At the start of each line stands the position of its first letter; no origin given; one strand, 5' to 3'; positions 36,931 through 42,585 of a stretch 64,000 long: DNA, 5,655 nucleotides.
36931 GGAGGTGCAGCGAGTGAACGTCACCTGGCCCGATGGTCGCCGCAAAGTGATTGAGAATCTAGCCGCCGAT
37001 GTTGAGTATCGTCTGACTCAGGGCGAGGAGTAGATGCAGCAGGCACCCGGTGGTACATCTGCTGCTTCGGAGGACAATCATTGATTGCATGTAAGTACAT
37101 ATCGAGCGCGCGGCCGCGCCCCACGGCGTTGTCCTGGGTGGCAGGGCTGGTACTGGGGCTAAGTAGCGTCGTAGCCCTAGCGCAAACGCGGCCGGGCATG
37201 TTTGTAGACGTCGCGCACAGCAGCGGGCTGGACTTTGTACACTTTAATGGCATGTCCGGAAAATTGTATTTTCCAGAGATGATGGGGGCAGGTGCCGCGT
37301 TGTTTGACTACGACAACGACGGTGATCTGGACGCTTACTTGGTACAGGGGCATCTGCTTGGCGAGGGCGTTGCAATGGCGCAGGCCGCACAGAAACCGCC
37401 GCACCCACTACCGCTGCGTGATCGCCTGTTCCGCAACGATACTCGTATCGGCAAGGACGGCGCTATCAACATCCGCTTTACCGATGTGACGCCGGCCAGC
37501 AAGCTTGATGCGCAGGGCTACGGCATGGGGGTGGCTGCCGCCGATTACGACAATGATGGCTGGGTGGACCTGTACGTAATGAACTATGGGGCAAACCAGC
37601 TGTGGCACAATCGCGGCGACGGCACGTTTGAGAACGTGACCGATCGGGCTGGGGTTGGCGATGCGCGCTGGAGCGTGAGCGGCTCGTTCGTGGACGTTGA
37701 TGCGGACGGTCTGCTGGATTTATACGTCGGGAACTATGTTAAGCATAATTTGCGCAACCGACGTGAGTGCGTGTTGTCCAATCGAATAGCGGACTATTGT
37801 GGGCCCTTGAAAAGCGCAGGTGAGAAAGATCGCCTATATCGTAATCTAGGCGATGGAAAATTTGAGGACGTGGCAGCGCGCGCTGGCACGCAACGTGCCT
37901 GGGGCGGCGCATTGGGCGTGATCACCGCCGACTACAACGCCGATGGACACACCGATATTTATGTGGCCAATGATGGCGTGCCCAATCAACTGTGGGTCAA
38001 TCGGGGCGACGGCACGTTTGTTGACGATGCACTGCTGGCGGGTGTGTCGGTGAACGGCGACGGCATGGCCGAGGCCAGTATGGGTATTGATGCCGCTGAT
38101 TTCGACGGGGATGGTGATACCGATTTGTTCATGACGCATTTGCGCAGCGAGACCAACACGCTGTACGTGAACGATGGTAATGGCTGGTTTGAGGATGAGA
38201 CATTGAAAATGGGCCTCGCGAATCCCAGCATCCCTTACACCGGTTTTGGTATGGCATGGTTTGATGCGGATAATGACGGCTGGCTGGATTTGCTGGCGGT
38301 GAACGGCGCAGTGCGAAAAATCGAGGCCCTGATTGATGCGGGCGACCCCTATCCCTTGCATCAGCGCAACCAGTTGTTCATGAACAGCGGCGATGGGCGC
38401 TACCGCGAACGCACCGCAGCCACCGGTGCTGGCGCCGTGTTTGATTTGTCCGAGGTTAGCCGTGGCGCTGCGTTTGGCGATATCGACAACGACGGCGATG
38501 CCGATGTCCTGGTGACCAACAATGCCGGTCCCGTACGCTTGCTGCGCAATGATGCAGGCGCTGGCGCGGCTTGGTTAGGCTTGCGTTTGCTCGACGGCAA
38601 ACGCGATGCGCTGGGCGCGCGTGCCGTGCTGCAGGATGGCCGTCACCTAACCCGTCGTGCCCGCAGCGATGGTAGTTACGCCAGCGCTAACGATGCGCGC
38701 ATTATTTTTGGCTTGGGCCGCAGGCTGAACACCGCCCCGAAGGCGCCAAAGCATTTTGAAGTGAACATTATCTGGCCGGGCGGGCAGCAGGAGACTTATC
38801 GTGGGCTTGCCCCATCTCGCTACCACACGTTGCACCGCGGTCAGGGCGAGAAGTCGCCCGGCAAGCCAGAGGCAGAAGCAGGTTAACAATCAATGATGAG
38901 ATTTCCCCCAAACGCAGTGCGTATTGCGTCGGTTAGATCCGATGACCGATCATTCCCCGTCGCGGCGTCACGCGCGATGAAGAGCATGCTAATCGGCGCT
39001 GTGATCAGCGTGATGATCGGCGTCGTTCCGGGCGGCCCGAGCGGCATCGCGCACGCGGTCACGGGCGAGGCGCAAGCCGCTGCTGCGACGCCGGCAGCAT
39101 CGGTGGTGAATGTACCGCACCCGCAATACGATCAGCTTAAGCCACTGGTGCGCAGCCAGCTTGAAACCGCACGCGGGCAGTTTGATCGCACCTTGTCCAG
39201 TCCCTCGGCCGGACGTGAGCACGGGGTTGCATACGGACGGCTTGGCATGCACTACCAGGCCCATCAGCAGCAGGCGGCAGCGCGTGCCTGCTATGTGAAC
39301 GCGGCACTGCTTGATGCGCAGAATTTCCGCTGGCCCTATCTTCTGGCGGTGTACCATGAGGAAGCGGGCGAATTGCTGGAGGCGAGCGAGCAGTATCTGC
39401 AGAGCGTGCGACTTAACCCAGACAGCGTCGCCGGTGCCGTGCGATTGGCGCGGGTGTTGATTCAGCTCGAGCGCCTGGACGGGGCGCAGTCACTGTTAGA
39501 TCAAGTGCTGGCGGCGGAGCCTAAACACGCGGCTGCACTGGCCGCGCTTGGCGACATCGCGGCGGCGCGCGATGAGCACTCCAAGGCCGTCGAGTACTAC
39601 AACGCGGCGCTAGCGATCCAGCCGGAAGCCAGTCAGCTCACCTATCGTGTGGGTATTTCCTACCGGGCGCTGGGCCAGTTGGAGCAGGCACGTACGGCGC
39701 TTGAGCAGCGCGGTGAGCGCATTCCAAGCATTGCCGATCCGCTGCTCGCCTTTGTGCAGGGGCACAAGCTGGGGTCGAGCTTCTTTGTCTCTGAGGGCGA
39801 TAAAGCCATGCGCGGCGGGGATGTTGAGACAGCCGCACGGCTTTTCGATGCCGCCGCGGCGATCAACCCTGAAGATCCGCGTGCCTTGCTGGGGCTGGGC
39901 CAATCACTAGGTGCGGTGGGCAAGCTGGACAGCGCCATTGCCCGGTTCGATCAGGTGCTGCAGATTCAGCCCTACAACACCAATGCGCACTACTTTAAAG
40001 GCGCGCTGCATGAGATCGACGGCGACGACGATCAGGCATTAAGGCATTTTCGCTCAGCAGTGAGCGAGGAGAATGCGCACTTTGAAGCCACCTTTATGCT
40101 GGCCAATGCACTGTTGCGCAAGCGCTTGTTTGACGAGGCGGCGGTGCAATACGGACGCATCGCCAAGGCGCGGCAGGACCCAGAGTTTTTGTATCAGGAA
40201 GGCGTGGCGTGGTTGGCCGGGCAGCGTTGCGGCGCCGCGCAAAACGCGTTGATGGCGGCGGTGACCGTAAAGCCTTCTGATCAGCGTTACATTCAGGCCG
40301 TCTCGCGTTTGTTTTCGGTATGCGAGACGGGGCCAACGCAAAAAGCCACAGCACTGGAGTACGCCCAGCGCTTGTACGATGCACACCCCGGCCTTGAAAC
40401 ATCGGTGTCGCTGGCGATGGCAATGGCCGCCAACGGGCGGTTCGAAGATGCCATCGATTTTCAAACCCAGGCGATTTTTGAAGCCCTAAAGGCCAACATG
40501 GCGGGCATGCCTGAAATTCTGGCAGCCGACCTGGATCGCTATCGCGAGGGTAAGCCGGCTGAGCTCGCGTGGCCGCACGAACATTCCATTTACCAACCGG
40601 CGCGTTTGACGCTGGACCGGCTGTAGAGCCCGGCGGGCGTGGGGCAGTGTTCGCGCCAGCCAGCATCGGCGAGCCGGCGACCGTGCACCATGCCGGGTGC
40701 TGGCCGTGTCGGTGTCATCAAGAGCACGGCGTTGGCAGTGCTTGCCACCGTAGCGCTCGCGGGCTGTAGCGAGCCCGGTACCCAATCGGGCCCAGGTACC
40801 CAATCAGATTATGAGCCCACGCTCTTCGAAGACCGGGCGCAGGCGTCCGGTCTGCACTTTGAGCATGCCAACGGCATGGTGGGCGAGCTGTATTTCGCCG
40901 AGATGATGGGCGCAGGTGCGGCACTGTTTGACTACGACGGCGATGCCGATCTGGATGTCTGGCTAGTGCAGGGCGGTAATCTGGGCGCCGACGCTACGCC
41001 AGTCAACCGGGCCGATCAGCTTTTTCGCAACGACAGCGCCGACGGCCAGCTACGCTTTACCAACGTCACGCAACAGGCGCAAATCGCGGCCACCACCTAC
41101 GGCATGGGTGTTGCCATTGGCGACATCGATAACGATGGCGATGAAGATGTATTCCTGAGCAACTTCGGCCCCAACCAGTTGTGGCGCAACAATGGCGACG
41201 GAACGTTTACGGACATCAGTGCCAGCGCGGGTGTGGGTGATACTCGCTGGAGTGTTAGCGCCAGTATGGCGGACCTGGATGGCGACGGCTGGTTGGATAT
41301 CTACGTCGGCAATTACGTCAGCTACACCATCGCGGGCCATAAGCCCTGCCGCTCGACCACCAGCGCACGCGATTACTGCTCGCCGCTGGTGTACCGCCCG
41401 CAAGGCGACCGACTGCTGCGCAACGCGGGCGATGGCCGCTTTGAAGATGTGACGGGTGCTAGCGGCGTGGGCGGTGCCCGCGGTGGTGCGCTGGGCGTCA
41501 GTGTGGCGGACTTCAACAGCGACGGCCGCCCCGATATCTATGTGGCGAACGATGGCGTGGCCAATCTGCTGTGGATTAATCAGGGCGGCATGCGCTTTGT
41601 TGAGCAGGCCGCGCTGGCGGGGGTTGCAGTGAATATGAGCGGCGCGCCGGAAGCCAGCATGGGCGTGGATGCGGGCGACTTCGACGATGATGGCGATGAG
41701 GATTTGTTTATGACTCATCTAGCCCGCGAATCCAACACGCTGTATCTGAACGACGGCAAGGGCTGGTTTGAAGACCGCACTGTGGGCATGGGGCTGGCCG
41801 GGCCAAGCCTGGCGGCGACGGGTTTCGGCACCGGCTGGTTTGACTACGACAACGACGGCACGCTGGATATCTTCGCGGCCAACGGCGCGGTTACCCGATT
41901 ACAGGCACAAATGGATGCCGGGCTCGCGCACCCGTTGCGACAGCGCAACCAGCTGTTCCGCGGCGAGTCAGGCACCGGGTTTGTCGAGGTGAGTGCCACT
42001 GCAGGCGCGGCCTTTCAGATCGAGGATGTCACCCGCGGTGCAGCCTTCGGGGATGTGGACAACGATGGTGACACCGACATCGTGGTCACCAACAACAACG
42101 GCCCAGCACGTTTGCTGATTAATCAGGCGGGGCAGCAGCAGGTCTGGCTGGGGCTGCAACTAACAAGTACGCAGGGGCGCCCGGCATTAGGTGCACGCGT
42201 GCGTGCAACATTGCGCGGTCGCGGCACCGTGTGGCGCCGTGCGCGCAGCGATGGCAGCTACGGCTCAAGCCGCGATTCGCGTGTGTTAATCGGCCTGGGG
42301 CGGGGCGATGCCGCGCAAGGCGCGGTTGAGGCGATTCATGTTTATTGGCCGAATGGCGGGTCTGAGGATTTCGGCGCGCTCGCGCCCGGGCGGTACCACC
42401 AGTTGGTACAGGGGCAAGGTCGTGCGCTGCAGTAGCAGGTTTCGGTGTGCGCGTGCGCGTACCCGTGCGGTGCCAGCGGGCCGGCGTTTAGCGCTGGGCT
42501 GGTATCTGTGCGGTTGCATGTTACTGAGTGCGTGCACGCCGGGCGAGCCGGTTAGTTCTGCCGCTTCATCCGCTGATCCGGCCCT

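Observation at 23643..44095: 20-kb supercluster of iterated TPR and CRTAC1 (FG-GAP/VCBS + ASPIC/UnbV) genes around a multiheme cytochrome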

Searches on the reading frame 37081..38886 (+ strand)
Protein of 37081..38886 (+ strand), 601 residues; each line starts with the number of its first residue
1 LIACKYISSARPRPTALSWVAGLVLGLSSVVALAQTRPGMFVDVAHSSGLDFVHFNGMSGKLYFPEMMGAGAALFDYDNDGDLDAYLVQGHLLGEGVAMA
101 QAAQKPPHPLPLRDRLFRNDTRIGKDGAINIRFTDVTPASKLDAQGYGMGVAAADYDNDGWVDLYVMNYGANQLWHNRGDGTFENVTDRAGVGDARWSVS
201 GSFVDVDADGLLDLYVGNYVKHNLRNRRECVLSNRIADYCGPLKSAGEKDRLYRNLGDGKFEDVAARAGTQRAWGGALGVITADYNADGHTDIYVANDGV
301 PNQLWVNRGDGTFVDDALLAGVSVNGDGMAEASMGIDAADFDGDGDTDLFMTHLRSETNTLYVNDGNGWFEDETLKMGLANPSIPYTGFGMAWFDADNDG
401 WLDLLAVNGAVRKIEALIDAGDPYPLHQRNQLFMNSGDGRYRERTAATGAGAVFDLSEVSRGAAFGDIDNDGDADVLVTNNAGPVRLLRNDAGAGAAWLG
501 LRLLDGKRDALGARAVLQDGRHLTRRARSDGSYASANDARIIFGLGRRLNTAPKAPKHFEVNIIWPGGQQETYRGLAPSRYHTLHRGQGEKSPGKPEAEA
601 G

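Call 3: search_protein_families(library=pfam, proteins=[window:37081-38886:+], max_evalue=0.01)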
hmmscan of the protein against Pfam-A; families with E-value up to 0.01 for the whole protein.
window:37081-38886:+ (601 aa): 3 families
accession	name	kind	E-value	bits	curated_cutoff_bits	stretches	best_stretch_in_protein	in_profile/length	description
PF13517.12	FG-GAP_3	-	8e-47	158.1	26.9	6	155-216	1-61/61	FG-GAP-like repeat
PF01839.29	FG-GAP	-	1.8e-14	53.6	22.1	2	463-499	5-36/37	FG-GAP repeat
PF07593.17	UnbV_ASPIC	-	9.7e-10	38.6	23.4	1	510-582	1-67/68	ASPIC and UnbV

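Call 7: search_protein_families(library=ncbifam, proteins=[window:37081-38886:+], max_evalue=0.001)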
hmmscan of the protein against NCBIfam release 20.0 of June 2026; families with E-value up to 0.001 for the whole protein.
window:37081-38886:+ (601 aa): 0 families

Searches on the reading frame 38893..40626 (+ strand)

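Call 3: search_protein_families(library=pfam, proteins=[window:38893-40626:+], max_evalue=0.01)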
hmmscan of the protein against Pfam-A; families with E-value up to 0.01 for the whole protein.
window:38893-40626:+ (577 aa): 21 families
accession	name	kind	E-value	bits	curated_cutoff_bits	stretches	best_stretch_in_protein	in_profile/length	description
PF07719.23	TPR_2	-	9.3e-26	88.2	27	1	213-245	1-33/34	Tetratricopeptide repeat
PF13432.12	TPR_16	-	7.9e-25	87.4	32.7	4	184-246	2-64/65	Tetratricopeptide repeat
PF14559.12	TPR_19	-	1.6e-24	86.5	25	4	308-370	4-66/68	Tetratricopeptide repeat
PF13428.12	TPR_14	-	1.3e-19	69.1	23.5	2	183-221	5-43/44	Tetratricopeptide repeat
PF00515.34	TPR_1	-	2.1e-15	56.2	27.8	1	213-245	1-33/34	Tetratricopeptide repeat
PF13431.12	TPR_17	-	9.2e-15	54.1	24.4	0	317-349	1-33/34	Tetratricopeptide repeat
PF13181.12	TPR_8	-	1.4e-14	53.4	25.7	0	214-245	2-33/34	Tetratricopeptide repeat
PF13414.12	TPR_11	-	1.5e-13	50.7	26.8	1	302-341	1-40/42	TPR repeat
PF13424.12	TPR_12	-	1.1e-12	48.4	30.1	2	182-244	6-76/77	Tetratricopeptide repeat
PF23914.1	TPR_CcmH_CycH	-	2.8e-10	40.7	42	1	164-247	69-155/158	Cytochrome c-type biogenesis protein H TPR domain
PF25064.1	ARM_TT21_5th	-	1.8e-09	38.4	27.8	0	183-270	5-95/117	TT21 fifth ARM repeats domain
PF12895.13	ANAPC3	-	1.4e-08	35.4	27.2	0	141-203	19-80/82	Anaphase-promoting complex, cyclosome, subunit 3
PF25063.1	ARM_TT21_C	-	3.1e-08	34.2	35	1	182-255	98-172/209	Tetratricopeptide repeat protein 21 C-terminal ARM domain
PF13176.12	TPR_7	-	3.3e-08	33.4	27.9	0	215-242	1-28/36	Tetratricopeptide repeat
PF24575.1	TPR_Slam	-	3.2e-07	31.2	35.2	0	366-419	50-103/104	Surface lipoprotein assembly modifier, N-terminal TPR repeats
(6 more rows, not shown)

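Call 7: search_protein_families(library=ncbifam, proteins=[window:38893-40626:+], max_evalue=0.001)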
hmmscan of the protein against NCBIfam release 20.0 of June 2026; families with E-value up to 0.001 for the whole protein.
window:38893-40626:+ (577 aa): 25 families
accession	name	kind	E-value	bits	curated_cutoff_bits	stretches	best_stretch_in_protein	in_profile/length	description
TIGR02917.1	PEP_TPR_lipo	equivalog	1e-31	109.7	312.2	2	300-462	130-293/899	XrtA/PEP-CTERM system TPR-repeat protein PrsT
NF040959.1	MamA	equivalog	5.9e-28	97.7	200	3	139-270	65-196/204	magnetosome protein MamA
TIGR02552.1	LcrH_SycD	equivalog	1.9e-22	79.5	104.8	3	189-271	28-110/136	SycD/LcrH family type III secretion system chaperone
TIGR02795.1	tol_pal_ybgF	equivalog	3.1e-13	50.4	90.1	0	360-424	36-103/119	tol-pal system protein YbgF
NF008757.0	PRK11788.1-5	equivalog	1.3e-12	47.6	363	1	117-256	186-325/388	lipopolysaccharide assembly protein LapB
NF033762.1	social_mot_Tgl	equivalog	3.2e-12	46.3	225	2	158-283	79-206/252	social motility TPR repeat lipoprotein Tgl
TIGR02521.1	type_IV_pilW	equivalog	3.4e-12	46.4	154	1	185-336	37-176/234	type IV pilus biogenesis/stability protein PilW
NF008520.0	PRK11447.1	equivalog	1.2e-11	43.1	858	1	299-365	355-421/1157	cellulose synthase complex outer membrane protein BcsC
NF033758.1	gliding_GltE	equivalog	1.8e-09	37.1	225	1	120-255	197-332/411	adventurous gliding motility TPR repeat lipoprotein GltE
NF033920.0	C39_PA2778_fam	equivalog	2.7e-09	36.8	150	0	308-391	169-252/255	PA2778 family cysteine peptidase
NF011886.0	PRK15359.1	equivalog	4.7e-09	36.1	146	0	362-467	23-129/144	type III secretion system chaperone protein SscB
NF008755.0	PRK11788.1-3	equivalog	5e-09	36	430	1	188-280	189-282/388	lipopolysaccharide assembly protein LapB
NF052304.1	CdsG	equivalog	2.1e-08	34.4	170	1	302-377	15-90/133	CdsG family type III secretion system protein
NF002725.1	PRK02603.1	equivalog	9.2e-08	32.3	143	0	220-322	42-140/173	photosystem I assembly protein Ycf3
NF047371.1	FlcA_CTERM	equivalog_domain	1.6e-07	30.2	300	0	300-425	404-535/646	periplasmic flagellar collar protein FlcA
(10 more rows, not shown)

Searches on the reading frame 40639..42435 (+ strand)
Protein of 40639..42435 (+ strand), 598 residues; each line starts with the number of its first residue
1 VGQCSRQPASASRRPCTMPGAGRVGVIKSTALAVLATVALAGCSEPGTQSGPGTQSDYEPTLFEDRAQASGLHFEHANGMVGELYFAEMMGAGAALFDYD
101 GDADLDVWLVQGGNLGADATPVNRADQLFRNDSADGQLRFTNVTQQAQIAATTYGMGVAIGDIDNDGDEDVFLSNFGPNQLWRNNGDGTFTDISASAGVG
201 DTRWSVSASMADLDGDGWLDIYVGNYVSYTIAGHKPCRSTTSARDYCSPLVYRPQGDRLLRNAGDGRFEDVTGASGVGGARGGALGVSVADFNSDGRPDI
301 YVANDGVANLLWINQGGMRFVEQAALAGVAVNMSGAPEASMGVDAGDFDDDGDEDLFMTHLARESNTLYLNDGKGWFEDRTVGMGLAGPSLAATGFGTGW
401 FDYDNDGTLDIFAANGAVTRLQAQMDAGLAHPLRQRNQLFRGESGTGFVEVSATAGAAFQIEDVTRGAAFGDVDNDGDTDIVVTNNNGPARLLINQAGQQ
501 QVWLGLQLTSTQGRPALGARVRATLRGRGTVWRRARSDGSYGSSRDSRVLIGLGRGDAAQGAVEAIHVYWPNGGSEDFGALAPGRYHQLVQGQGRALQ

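Call 3: search_protein_families(library=pfam, proteins=[window:40639-42435:+], max_evalue=0.01)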
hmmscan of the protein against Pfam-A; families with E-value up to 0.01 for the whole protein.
window:40639-42435:+ (598 aa): 3 families
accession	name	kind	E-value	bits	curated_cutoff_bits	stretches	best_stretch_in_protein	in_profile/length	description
PF13517.12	FG-GAP_3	-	5.8e-47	158.6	26.9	6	162-223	1-61/61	FG-GAP-like repeat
PF01839.29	FG-GAP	-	5e-15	55.4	22.1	3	468-504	5-36/37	FG-GAP repeat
PF07593.17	UnbV_ASPIC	-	3.8e-10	39.9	23.4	1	516-586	1-66/68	ASPIC and UnbV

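Call 7: search_protein_families(library=ncbifam, proteins=[window:40639-42435:+], max_evalue=0.001)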
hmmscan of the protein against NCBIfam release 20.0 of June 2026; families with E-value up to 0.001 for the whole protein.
window:40639-42435:+ (598 aa): 0 families
